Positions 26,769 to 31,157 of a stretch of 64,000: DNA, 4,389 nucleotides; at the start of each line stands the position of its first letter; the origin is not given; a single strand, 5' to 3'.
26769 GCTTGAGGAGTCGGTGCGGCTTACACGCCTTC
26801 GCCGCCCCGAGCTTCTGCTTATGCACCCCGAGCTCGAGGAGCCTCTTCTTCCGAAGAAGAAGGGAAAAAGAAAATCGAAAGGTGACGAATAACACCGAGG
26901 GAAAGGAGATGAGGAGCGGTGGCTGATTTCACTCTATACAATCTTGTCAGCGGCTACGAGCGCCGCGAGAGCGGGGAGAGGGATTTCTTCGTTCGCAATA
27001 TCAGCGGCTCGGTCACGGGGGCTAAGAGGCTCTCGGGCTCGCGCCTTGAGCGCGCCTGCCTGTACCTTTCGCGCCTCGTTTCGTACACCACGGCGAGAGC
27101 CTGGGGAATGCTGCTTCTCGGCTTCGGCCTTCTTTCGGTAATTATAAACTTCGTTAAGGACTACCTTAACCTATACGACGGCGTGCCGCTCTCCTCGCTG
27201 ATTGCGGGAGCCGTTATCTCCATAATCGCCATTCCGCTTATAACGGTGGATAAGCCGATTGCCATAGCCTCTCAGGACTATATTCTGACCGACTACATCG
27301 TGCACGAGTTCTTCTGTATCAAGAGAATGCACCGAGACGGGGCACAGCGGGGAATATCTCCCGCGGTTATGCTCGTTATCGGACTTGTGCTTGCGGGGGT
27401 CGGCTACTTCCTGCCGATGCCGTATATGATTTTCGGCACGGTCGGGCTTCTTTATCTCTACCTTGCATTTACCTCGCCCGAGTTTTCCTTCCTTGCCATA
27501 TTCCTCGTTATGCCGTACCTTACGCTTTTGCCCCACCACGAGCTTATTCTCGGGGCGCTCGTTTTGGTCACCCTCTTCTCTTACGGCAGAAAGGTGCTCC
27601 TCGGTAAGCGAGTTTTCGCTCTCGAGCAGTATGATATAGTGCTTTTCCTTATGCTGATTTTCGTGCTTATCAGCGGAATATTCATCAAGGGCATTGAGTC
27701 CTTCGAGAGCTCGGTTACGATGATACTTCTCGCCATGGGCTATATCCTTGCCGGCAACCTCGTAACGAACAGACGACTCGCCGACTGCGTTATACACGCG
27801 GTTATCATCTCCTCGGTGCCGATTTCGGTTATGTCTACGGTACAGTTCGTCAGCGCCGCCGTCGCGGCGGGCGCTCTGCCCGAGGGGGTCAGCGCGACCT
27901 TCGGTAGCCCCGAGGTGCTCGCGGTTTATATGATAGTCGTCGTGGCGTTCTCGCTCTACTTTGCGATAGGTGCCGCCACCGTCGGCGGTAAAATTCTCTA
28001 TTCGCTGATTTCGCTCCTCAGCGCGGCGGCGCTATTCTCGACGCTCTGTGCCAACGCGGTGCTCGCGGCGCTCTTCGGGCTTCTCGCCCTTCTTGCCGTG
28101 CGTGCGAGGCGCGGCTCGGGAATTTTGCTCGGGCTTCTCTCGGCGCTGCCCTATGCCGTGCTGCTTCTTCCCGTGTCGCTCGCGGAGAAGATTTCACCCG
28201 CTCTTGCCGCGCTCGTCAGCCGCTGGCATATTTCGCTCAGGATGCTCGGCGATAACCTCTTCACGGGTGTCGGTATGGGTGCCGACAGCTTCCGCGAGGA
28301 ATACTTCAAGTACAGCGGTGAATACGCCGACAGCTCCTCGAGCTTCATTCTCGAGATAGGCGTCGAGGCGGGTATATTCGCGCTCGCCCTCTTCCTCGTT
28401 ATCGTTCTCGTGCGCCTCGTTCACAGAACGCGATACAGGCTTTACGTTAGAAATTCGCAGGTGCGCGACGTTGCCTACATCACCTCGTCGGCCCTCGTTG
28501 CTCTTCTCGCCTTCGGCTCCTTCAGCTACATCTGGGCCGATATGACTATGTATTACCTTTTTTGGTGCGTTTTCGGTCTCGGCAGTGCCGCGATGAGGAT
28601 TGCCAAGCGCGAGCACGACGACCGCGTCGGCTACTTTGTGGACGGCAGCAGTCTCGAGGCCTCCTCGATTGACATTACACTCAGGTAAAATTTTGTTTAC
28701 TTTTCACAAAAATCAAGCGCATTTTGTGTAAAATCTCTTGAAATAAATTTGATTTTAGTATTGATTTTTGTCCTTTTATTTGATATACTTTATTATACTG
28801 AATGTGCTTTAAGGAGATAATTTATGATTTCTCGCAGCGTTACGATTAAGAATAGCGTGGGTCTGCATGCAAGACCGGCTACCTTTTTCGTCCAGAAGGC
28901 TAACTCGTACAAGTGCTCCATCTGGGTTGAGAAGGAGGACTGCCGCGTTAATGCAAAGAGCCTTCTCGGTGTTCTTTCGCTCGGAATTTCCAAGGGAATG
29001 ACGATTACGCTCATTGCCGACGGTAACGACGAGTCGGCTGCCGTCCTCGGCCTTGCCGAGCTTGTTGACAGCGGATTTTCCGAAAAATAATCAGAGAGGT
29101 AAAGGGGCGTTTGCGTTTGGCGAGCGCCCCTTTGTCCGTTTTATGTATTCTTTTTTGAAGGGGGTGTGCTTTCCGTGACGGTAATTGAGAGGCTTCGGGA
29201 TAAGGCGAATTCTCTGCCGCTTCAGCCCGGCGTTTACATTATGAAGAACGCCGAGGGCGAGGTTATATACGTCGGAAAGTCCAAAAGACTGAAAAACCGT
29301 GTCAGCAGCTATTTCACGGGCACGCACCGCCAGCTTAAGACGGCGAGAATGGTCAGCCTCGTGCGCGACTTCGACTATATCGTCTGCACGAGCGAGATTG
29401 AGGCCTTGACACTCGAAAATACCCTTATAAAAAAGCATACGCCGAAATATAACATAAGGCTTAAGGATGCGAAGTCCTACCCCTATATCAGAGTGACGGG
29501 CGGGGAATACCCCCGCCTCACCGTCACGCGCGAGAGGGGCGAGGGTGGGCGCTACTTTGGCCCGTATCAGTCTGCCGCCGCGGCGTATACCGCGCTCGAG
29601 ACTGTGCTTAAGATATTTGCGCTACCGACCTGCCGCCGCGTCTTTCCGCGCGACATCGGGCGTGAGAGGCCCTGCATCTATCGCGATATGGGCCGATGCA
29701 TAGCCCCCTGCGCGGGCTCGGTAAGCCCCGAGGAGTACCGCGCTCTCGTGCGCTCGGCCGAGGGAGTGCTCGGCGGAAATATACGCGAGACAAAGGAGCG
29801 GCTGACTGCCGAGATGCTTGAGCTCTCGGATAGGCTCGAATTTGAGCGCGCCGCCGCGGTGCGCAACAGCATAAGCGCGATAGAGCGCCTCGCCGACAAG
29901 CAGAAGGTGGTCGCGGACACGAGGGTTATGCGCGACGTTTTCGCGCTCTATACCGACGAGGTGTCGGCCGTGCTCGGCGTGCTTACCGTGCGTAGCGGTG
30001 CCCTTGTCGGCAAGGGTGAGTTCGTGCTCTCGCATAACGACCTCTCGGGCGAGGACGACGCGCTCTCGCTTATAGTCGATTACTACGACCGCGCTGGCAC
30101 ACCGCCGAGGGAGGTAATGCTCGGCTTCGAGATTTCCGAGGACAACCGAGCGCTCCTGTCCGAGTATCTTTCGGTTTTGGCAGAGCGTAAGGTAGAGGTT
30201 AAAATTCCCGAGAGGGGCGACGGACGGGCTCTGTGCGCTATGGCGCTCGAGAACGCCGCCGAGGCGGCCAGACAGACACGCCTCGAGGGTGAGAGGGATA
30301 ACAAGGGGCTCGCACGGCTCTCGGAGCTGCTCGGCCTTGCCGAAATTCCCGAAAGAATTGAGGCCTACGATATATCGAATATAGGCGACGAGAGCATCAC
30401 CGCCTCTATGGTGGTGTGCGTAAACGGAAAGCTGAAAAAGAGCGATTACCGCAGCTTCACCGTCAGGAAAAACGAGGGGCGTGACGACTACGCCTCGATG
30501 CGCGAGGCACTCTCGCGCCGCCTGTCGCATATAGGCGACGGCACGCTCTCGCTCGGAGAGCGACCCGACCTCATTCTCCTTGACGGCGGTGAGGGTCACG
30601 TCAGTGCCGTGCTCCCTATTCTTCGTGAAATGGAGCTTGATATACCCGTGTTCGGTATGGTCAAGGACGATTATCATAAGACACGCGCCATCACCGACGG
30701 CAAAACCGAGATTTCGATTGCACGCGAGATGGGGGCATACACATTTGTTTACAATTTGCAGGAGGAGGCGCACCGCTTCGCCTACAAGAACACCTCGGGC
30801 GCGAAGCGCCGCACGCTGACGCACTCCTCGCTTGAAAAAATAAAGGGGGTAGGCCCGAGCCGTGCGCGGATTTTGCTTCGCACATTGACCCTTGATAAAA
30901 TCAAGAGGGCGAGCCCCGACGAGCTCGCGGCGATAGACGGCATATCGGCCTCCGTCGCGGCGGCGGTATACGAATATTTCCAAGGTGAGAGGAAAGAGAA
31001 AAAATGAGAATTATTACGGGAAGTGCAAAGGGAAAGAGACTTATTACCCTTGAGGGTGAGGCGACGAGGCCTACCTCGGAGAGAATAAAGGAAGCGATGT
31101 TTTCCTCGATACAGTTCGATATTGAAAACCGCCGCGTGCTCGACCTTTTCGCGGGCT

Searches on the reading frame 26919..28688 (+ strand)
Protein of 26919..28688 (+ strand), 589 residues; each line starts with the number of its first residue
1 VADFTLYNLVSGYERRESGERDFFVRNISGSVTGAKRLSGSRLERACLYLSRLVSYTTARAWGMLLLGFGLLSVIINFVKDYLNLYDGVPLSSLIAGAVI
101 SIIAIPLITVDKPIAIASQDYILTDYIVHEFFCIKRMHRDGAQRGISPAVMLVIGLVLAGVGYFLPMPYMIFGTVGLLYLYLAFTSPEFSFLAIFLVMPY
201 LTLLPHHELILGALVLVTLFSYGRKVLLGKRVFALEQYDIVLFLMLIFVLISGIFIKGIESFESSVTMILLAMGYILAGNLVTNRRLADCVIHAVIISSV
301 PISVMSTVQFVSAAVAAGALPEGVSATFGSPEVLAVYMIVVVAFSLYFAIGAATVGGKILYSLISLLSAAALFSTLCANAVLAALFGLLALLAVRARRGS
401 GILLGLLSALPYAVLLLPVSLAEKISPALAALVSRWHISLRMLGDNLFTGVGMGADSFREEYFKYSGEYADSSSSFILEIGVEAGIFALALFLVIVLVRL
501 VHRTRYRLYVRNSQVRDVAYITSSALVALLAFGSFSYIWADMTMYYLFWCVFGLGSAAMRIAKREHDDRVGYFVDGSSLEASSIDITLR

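Call 27: search_protein_families(library=pfam, proteins=[window:26919-28688:+], max_evalue=0.0001)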
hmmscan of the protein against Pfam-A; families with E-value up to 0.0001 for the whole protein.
window:26919-28688:+ (589 aa): 1 family
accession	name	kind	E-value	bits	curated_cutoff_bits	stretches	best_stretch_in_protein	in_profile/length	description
PF04932.20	Wzy_C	-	4.3e-07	30.3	31.7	1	364-493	2-149/149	O-Antigen ligase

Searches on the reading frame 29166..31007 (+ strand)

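Call 27: search_protein_families(library=pfam, proteins=[window:29166-31007:+], max_evalue=0.0001)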
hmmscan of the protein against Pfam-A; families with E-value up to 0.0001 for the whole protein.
window:29166-31007:+ (613 aa): 7 families
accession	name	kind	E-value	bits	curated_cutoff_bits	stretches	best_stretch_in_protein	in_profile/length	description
PF08459.17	UvrC_RNaseH_dom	-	1.6e-45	155.3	22.3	1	387-539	2-158/159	UvrC RNAse H endonuclease domain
PF22920.2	UvrC_RNaseH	-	9.9e-23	80.7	24.3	1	256-370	2-115/116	UvrC Ribonuclease H-like domain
PF01541.30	GIY-YIG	-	2.1e-11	44.4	22.6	1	21-96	2-78/78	GIY-YIG catalytic domain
PF14520.12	HHH_5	-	1.1e-09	39.1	27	1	556-603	4-53/57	Helix-hairpin-helix domain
PF00633.29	HHH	-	3.6e-09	36.4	24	0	575-604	1-30/30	Helix-hairpin-helix motif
PF12826.13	HHH_2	-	5e-08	33.4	27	1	559-609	8-59/64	Helix-hairpin-helix motif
PF02151.25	UVR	-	6.3e-07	29.4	21.5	1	211-241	5-35/36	UvrB/uvrC motif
